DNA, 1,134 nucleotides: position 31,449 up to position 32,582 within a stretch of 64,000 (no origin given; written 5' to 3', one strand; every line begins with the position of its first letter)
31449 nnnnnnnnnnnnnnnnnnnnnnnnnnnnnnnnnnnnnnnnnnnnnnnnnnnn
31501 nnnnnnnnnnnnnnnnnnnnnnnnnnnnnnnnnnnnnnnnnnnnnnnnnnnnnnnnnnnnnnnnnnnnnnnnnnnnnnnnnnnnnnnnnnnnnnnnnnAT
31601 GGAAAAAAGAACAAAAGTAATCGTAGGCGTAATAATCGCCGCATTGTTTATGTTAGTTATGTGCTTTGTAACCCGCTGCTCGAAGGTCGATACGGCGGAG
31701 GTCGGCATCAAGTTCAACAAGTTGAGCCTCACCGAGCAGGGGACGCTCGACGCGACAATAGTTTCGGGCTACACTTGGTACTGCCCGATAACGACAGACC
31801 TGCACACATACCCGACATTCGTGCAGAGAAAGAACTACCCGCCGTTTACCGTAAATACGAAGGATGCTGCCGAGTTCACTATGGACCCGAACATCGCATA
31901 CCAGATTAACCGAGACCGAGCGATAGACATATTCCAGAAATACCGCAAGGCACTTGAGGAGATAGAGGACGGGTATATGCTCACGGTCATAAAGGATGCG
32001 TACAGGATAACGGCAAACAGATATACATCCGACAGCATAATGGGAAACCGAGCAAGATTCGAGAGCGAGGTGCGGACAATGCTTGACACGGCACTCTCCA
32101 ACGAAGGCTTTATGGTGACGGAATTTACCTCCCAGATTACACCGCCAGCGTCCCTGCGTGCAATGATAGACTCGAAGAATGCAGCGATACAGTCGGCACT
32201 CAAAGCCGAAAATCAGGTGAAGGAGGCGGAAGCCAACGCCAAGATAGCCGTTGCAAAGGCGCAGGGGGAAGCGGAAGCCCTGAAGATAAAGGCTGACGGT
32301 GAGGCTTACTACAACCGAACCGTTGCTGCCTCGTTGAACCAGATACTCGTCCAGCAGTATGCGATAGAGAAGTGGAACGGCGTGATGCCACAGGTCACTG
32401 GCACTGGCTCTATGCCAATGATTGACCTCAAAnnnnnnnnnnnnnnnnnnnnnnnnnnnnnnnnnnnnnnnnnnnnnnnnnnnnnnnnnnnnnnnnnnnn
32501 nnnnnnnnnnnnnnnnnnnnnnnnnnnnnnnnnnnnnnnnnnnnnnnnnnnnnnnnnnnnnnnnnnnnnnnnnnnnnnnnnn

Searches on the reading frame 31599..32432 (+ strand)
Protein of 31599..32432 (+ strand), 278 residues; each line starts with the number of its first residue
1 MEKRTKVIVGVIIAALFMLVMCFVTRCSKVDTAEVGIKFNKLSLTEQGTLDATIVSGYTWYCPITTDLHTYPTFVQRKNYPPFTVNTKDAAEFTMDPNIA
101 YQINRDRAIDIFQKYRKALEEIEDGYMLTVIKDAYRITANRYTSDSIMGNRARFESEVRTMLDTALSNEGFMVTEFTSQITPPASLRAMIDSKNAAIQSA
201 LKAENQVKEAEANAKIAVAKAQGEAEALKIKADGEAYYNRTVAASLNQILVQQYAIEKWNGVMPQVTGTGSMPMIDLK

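Call 98: search_protein_families(library=pfam, proteins=[window:31599-32432:+], max_evalue=0.001)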
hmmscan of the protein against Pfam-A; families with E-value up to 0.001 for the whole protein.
window:31599-32432:+ (278 aa): 1 family
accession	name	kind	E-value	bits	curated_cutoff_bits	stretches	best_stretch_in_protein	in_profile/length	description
PF01145.31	Band_7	-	1.2e-18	68.2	23.6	1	29-212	2-174/176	SPFH domain / Band 7 family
